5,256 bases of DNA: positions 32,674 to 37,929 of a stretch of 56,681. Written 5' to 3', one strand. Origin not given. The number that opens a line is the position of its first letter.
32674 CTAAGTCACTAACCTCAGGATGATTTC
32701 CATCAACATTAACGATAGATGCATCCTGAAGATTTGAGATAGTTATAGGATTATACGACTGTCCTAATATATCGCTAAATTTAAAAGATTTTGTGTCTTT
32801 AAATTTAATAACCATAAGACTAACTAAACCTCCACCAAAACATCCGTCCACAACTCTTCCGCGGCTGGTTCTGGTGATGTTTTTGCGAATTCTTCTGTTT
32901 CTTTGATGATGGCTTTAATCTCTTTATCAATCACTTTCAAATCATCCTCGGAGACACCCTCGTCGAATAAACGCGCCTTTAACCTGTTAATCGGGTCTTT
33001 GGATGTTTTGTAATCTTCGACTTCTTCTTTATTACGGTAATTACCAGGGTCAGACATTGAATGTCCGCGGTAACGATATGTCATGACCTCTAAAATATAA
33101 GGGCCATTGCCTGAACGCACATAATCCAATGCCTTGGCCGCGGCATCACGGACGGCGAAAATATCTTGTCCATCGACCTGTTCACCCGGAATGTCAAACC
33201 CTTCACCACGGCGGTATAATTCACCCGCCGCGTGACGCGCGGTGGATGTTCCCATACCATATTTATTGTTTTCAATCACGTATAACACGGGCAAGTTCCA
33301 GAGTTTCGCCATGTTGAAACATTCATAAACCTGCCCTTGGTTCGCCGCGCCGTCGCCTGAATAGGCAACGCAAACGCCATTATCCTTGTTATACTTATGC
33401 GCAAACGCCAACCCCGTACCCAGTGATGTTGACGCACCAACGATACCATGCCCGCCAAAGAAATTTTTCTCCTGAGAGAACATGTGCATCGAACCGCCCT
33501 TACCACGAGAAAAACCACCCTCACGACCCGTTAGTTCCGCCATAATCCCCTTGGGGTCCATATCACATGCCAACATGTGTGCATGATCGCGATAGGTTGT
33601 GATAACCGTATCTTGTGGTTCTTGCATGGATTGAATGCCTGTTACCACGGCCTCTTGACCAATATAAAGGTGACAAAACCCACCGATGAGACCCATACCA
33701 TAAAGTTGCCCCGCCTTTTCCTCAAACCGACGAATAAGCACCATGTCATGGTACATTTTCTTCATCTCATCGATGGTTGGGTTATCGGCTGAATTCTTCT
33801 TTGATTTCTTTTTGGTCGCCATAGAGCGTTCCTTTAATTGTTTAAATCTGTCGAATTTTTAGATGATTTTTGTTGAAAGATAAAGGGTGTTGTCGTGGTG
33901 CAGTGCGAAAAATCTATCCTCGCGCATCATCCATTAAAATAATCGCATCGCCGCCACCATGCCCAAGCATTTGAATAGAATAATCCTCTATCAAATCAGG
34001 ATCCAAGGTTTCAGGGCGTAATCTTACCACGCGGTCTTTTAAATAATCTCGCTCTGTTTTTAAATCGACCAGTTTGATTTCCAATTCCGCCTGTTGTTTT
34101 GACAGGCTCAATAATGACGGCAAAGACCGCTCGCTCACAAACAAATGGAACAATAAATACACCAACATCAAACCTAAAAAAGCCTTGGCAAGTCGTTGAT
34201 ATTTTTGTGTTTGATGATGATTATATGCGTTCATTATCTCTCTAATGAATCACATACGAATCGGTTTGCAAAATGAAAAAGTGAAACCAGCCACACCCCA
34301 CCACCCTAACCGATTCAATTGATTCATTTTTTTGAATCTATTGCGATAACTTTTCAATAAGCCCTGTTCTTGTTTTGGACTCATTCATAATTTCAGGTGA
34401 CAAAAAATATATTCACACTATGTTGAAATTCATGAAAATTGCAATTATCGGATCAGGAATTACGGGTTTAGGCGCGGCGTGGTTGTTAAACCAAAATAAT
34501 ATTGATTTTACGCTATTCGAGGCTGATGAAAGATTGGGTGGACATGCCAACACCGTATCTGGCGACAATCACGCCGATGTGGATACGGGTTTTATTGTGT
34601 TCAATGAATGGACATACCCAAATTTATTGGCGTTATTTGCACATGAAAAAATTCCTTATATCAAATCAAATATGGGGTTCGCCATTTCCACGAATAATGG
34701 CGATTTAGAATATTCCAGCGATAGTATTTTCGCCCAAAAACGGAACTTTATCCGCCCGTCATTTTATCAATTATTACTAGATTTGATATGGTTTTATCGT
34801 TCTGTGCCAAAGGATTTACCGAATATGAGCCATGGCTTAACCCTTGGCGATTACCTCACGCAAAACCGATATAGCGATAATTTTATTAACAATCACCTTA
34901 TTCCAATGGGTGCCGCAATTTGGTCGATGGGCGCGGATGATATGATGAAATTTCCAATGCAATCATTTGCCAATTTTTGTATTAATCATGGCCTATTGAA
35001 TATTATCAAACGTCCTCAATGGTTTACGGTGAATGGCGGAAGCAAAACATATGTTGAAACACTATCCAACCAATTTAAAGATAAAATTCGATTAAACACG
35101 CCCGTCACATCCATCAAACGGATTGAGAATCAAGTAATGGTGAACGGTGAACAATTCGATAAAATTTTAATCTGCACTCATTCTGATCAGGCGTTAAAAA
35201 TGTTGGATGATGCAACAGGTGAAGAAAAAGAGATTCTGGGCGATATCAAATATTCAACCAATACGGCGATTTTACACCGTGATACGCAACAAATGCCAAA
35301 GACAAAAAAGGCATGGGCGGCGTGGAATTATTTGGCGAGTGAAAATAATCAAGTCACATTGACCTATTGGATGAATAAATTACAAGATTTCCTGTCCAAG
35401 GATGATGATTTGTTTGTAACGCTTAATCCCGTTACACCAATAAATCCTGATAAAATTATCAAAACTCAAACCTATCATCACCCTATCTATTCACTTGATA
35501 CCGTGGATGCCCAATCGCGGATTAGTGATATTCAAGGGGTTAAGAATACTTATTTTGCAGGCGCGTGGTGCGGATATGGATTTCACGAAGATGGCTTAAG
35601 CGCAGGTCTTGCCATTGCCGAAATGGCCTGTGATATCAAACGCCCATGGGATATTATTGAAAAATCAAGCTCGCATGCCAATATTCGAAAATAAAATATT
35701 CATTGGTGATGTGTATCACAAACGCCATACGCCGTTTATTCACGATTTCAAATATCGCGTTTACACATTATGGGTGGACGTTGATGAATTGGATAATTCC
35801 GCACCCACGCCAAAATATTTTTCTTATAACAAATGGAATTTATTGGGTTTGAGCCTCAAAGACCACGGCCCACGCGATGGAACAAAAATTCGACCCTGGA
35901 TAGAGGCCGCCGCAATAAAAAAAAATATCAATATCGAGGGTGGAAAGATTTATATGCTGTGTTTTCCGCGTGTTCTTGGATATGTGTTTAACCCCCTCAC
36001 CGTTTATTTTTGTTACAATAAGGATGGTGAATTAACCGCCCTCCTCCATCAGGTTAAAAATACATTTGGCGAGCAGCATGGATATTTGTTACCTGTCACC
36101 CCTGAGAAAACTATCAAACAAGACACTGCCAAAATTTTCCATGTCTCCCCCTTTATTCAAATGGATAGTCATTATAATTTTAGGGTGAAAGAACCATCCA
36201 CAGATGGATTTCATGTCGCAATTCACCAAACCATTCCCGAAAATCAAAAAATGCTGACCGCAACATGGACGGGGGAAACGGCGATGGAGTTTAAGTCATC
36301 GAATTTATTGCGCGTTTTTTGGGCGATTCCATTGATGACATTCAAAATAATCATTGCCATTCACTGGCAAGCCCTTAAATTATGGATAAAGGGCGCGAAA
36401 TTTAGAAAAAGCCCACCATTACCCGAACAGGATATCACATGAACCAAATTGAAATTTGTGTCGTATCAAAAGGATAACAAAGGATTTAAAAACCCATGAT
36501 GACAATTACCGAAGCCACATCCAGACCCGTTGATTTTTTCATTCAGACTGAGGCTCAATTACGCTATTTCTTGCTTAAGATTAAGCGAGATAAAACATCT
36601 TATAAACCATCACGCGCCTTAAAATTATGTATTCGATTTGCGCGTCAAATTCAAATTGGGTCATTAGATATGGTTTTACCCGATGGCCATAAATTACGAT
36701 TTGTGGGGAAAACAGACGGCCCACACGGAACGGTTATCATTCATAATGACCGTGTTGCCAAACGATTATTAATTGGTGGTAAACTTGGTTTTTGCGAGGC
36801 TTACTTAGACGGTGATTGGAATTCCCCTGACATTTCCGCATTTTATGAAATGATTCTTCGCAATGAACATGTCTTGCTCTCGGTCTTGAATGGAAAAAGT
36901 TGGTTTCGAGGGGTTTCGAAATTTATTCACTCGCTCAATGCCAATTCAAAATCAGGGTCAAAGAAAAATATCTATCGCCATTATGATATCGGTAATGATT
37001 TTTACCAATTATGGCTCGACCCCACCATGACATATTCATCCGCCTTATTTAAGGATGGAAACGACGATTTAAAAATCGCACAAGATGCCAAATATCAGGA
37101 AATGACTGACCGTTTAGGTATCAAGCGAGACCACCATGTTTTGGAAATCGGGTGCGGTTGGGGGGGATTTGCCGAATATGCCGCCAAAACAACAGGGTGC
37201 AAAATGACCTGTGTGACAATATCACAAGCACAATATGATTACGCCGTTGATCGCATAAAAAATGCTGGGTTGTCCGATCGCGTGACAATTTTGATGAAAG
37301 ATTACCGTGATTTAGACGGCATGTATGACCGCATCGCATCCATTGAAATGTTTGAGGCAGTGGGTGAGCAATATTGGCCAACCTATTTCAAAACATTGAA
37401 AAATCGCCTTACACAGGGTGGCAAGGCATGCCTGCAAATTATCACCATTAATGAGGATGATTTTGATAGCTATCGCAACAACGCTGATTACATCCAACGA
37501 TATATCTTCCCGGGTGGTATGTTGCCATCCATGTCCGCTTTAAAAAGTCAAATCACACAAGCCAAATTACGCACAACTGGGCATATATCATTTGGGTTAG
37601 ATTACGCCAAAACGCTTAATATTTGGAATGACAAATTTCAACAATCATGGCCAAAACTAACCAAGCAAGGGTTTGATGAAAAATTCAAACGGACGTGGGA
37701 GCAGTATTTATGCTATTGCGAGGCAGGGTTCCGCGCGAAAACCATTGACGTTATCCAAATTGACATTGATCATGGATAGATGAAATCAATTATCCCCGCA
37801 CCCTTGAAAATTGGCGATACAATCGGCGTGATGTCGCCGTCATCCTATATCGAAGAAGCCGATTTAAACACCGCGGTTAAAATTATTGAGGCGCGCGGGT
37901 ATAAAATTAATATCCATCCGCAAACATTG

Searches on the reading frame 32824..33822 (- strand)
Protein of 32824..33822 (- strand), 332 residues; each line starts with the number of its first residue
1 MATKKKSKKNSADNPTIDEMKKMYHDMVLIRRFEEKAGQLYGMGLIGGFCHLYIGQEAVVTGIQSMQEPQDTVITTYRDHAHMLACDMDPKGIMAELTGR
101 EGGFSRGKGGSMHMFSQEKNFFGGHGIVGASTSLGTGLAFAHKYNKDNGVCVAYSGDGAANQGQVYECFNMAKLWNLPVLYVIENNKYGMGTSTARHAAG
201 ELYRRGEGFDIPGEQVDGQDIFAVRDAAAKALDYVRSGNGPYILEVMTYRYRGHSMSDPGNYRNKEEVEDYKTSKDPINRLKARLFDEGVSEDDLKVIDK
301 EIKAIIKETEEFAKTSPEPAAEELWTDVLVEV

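Call 36: search_protein_families(library=pfam, proteins=[window:32824-33822:-], max_evalue=0.00001)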
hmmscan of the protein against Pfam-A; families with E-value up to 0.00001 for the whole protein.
window:32824-33822:- (332 aa): 2 families
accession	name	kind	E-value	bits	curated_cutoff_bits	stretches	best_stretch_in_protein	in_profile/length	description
PF00676.26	E1_dh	-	9.5e-98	327.3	22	1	26-321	2-299/300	Dehydrogenase E1 component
PF13292.11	DXP_synthase_N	-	1.7e-06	27.9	21.2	1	121-189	108-174/274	1-deoxy-D-xylulose-5-phosphate synthase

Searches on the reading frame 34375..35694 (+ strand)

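Call 36: search_protein_families(library=pfam, proteins=[window:34375-35694:+], max_evalue=0.00001)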
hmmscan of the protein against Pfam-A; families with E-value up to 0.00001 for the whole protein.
window:34375-35694:+ (439 aa): 3 families
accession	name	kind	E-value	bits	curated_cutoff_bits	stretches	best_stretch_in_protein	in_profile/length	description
PF01593.30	Amino_oxidase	-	1.6e-17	64.4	19.8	1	29-279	1-266/443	Flavin containing amine oxidoreductase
PF13450.12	NAD_binding_8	-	1.4e-14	54.5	21.9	1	24-89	1-66/68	NAD(P)-binding Rossmann-like domain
PF01266.30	DAO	-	3.6e-09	37.1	27.9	1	21-61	1-41/353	FAD dependent oxidoreductase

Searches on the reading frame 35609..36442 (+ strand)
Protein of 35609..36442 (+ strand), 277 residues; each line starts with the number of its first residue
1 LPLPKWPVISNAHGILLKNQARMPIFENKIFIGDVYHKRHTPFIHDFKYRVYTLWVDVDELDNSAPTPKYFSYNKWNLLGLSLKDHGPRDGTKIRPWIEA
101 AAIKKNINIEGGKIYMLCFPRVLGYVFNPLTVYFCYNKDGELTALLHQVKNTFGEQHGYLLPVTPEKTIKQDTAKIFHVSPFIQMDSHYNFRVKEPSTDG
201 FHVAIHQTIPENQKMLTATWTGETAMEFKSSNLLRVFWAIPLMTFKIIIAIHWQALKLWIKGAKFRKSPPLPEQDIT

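Call 36: search_protein_families(library=pfam, proteins=[window:35609-36442:+], max_evalue=0.00001)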
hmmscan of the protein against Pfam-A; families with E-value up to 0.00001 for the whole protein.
window:35609-36442:+ (277 aa): 1 family
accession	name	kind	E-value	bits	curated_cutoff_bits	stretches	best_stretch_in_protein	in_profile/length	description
PF07103.16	DUF1365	-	7.4e-77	258.6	25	1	30-269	1-233/235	Protein of unknown function (DUF1365)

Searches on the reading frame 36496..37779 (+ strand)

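Call 36: search_protein_families(library=pfam, proteins=[window:36496-37779:+], max_evalue=0.00001)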
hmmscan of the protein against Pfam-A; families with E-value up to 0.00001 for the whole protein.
window:36496-37779:+ (427 aa): 6 families
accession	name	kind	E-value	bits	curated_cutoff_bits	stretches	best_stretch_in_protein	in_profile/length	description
PF02353.26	CMAS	-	3.3e-84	282.9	27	1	154-422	5-273/273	Mycolic acid cyclopropane synthetase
PF13649.12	Methyltransf_25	-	4.3e-12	47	27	1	215-309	1-97/97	Methyltransferase domain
PF08241.18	Methyltransf_11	-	2e-08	35.2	21.2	1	216-312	1-94/95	Methyltransferase domain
PF13489.12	Methyltransf_23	-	3.5e-08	33.8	27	1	199-319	8-122/164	Methyltransferase domain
PF08242.18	Methyltransf_12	-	7.7e-08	33.4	30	1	216-310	1-97/98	Methyltransferase domain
PF01728.25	FtsJ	-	1.3e-06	28.9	24.1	1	199-249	8-59/181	FtsJ-like methyltransferase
